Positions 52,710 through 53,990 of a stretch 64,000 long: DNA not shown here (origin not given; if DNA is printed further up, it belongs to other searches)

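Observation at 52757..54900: Lower-GC methyltransferase plus unknown-partner cassette inserted into the rnr leader, bracketed by ~160-bp direct repeats and borrowing the RNase R N-terminus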

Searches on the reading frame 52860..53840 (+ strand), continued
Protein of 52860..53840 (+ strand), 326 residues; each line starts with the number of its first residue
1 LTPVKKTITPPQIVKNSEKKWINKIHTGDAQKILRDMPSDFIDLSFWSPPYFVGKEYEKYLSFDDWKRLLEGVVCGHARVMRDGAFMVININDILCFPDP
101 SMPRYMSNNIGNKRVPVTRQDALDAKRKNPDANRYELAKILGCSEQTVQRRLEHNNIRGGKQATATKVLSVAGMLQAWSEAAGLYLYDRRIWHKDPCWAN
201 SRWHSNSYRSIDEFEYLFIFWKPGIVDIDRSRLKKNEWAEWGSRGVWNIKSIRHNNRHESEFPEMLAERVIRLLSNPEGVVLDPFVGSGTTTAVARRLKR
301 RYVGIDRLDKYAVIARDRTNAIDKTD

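Call 31: find_homologous_proteins(query=window:52860-53840:+, max_evalue=1e-20)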
Query window:52860-53840:+ (326 aa): 4764 proteins with E <= 1e-20 among 8000 candidates; the best 120 are listed.
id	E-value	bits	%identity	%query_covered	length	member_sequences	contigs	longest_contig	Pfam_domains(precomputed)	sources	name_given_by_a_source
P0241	2.5e-199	679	100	89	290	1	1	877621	PF01555.25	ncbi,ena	-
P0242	1.9e-161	555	74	93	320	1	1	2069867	PF01555.25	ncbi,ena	-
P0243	3.5e-159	547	71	96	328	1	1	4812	PF01555.25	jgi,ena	-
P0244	5.2e-159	547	73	94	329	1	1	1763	PF01555.25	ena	-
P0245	3.5e-156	537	69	98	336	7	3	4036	PF01555.25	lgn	-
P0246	1.3e-155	536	70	94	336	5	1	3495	PF01555.25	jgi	jgi:DNA modification methylase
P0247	4.1e-155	534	69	96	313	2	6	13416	PF01555.25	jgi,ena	-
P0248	7.0e-155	533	71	94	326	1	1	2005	PF01555.25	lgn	-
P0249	8.0e-155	533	70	93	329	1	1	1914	PF01555.25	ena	-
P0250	1.1e-154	533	71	93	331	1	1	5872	PF01555.25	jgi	jgi:DNA modification methylase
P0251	3.9e-154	531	70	93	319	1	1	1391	PF01555.25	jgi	jgi:DNA modification methylase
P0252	4.1e-154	531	69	95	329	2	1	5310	PF01555.25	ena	-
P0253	8.4e-154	530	71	93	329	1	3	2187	PF01555.25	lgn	-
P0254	8.5e-153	526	71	92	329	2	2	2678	PF01555.25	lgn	-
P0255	1.0e-152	526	71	92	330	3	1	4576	PF01555.25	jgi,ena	-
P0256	3.1e-152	524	72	92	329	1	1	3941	PF01555.25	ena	-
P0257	1.3e-151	522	69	92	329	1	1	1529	PF01555.25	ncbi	-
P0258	2.2e-151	522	70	92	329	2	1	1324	PF01555.25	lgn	-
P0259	2.4e-151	522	70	92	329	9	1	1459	PF01555.25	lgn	-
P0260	3.2e-151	521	70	92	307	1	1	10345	PF01555.25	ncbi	-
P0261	4.0e-151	521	67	98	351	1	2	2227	PF01555.25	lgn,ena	-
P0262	4.3e-151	521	69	91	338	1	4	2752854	PF01555.25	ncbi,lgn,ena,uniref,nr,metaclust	ncbi:MAG: site-specific DNA-methyltransferase [Candidatus Methylomirabilis oxygeniifera]|uniref:Meth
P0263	6.6e-149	514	68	93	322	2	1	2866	PF01555.25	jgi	-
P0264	8.6e-149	513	66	96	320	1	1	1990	PF01555.25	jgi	-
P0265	1.1e-148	513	67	93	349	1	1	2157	PF01555.25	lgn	-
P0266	2.6e-148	512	68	94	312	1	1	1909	PF01555.25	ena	-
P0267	4.2e-148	511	64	98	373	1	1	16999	PF01555.25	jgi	jgi:DNA modification methylase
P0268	1.2e-147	509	65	98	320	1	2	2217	PF01555.25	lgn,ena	-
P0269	1.6e-147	509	65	96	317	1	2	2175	PF01555.25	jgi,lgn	jgi:site-specific DNA-methyltransferase (adenine-specific)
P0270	1.9e-147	509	69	92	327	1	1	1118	PF01555.25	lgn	-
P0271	5.5e-147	507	64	98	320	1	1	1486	PF01555.25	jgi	-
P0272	1.2e-146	506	67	93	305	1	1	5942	PF01555.25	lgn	-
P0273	1.3e-146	506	67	93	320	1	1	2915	PF01555.25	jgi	jgi:site-specific DNA-methyltransferase (adenine-specific)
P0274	8.0e-145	500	64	94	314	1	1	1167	PF01555.25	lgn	-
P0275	9.6e-145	500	60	98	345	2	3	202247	PF01555.25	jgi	jgi:DNA modification methylase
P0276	1.2e-144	499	68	91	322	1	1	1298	PF01555.25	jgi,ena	-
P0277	5.7e-142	491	66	92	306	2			PF01555.25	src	-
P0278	2.1e-140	486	66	92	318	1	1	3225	PF01555.25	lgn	-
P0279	7.8e-140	484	62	97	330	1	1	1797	PF01555.25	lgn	-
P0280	1.5e-138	479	64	93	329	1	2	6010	PF13404.13,PF01555.25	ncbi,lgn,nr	ncbi:MAG: site-specific DNA-methyltransferase [Candidatus Pacebacteria bacterium]|nr:site-specific D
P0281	1.7e-137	476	65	92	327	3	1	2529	PF01555.25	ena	-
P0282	5.4e-137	474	64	93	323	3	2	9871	PF01555.25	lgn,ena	-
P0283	8.0e-137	474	64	92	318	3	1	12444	PF25213.2,PF01555.25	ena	-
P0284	2.1e-136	472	61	96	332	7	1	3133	PF01555.25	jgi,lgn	-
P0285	3.3e-136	472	63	93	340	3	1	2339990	PF01555.25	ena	-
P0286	9.1e-136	470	64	93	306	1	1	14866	PF01555.25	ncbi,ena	-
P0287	1.5e-135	470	65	92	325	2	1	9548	PF01555.25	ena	-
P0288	2.6e-135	469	63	93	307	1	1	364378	PF01555.25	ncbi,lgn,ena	-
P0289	2.9e-135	469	63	92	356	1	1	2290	PF08279.19,PF01555.25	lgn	-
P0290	3.2e-135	469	63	93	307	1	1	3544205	PF01555.25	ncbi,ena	-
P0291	3.7e-135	468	63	92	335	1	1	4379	PF01555.25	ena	-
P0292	3.8e-135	468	59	97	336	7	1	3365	PF01555.25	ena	-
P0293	7.2e-135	467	63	92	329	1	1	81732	PF01555.25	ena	-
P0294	7.6e-135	467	63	94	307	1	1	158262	PF01555.25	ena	-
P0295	8.9e-135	467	61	94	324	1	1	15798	PF01555.25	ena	-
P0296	1.0e-134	467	64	92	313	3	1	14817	PF01555.25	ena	-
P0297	1.2e-134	467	60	98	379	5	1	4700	PF01555.25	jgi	-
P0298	1.2e-134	467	61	92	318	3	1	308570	PF01555.25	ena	-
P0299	1.3e-134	467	62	92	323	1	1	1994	PF01555.25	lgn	-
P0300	1.5e-134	466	63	91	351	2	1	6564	PF01555.25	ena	-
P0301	1.7e-134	466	61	94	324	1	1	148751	PF01555.25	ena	-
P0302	2.9e-134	465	61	94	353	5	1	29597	PF01555.25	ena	-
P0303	3.4e-134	465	62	92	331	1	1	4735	PF01555.25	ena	-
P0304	4.5e-134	465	61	94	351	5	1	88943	PF01555.25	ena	-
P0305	6.7e-134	464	64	92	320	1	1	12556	PF01555.25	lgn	-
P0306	7.6e-134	464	62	93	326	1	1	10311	PF13404.13,PF01555.25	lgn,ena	-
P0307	8.3e-134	464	64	90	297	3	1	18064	PF01555.25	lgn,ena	-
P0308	8.4e-134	464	64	92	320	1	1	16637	PF08279.19,PF01555.25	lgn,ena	-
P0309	9.3e-134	464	63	92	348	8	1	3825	PF01555.25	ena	-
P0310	1.0e-133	464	60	97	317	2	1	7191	PF01555.25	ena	-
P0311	1.3e-133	463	61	95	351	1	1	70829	PF01555.25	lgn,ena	-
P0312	1.8e-133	463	63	92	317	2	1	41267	PF01555.25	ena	-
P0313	1.9e-133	463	63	92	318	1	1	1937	PF01555.25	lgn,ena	-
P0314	2.2e-133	462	63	92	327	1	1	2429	PF08279.19,PF13404.13,PF01555.25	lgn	-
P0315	2.3e-133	462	62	94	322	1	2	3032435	PF01555.25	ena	-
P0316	3.2e-133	462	62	92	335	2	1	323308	PF01555.25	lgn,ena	-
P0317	3.3e-133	462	63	92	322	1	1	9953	PF01555.25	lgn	-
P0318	4.3e-133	462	61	95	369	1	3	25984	PF01555.25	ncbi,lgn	-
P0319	4.4e-133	461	59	97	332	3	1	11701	PF01555.25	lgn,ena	-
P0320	4.4e-133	461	64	92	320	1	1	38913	PF01555.25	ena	-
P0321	5.9e-133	461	63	94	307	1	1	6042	PF01555.25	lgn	-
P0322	6.1e-133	461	63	94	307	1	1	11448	PF01555.25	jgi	-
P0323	6.6e-133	461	62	92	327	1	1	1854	PF13384.13,PF01555.25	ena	-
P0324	7.3e-133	461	61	93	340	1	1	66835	PF01555.25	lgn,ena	-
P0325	8.1e-133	461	63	92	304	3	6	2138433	PF01555.25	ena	-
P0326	8.4e-133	461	62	93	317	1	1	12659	PF01555.25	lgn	-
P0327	9.6e-133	460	59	95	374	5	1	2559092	PF08279.19,PF01555.25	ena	-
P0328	1.1e-132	460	63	92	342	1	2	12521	PF01555.25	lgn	-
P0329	1.1e-132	460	66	88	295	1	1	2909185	PF01555.25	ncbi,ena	-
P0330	1.2e-132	460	62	92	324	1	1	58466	PF01555.25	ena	-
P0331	1.4e-132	460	63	92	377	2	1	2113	PF01555.25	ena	-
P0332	1.7e-132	460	67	87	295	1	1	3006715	PF01555.25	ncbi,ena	-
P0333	1.8e-132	459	63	92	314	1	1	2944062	PF01555.25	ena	-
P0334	2.3e-132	459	60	95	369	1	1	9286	PF01555.25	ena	-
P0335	2.4e-132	459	62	92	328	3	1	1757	PF01555.25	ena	-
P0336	2.4e-132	459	64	91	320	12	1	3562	PF01555.25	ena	-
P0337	2.4e-132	459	61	92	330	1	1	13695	PF01555.25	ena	-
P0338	2.6e-132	459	61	92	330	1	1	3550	PF01555.25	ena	-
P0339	2.7e-132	459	61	92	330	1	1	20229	PF01555.25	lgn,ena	-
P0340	2.7e-132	459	64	91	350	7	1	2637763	PF01555.25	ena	-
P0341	3.0e-132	459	59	97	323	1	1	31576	PF01555.25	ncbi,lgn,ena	-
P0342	3.1e-132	459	62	92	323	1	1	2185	PF01555.25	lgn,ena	-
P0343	3.5e-132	459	63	92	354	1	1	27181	PF01555.25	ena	-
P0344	3.6e-132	459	62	93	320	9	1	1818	PF01555.25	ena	-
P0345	4.0e-132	458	62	92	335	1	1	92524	PF01555.25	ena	-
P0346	4.1e-132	458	62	91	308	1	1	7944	PF01555.25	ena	-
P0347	4.6e-132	458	62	93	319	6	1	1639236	PF01555.25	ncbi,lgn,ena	-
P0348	5.0e-132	458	61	93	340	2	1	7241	PF01555.25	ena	-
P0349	5.1e-132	458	62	95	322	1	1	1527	PF01555.25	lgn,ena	-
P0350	5.3e-132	458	63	92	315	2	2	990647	PF08279.19,PF13404.13,PF01555.25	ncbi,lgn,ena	-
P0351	5.5e-132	458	61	92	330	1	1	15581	PF01555.25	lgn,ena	-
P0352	6.4e-132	458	59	95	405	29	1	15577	PF01555.25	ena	-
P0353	6.7e-132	458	62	92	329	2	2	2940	PF01555.25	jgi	-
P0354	7.0e-132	458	63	91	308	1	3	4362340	PF01555.25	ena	-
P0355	7.7e-132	457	62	91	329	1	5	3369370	PF01555.25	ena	-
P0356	7.7e-132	457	60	98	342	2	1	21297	PF01555.25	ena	-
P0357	8.0e-132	457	61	96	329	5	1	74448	PF01555.25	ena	-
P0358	8.1e-132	457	64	91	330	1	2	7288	PF01555.25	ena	-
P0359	9.0e-132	457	63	93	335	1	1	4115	PF08279.19,PF01555.25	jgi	-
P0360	9.2e-132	457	63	91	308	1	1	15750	PF01555.25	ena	-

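Call 47: search_protein_families(library=padloc, proteins=[window:52860-53840:+], max_evalue=0.001)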
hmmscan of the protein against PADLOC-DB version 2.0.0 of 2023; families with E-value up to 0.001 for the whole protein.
window:52860-53840:+ (326 aa): 57 families (the best 25 are shown)
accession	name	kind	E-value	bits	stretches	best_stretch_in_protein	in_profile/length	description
PDLC03260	MTase_II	-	6.6e-123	408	1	20-320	7-308/349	Type II methyltransferase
PDLC03353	MTase_II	-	1.2e-36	124.6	2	170-319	92-250/260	Type II methyltransferase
PDLC03387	MTase_II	-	3.8e-33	112.9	1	22-320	11-276/289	Type II methyltransferase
PDLC03371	MTase_II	-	4e-30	103.2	2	180-324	108-257/260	Type II methyltransferase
PDLC03350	MTase_II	-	4.1e-29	100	2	211-324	181-300/312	Type II methyltransferase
PDLC03299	MTase_II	-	2.7e-25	87.4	2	246-321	180-259/296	Type II methyltransferase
PDLC03246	MTase_II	-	5.3e-23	79.7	2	245-311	293-358/376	Type II methyltransferase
PDLC03216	MTase_II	-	7.8e-23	79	1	243-324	179-260/364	Type II methyltransferase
PDLC03738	oMTase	-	7.5e-22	75.5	1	254-324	200-270/376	orphan methyltransferase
PDLC03230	MTase_II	-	9.8e-18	62.5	2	245-315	204-278/360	Type II methyltransferase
PDLC03252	MTase_II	-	1.5e-16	58.7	1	167-323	202-357/365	Type II methyltransferase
PDLC03320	MTase_II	-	1.4e-15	55.2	1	232-323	181-278/289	Type II methyltransferase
PDLC03305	MTase_II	-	2e-15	55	1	246-322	172-245/513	Type II methyltransferase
PDLC03714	oMTase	-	2.7e-15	54.5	1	257-319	195-257/279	orphan methyltransferase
PDLC03276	MTase_II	-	3.8e-15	54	2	246-312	328-393/404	Type II methyltransferase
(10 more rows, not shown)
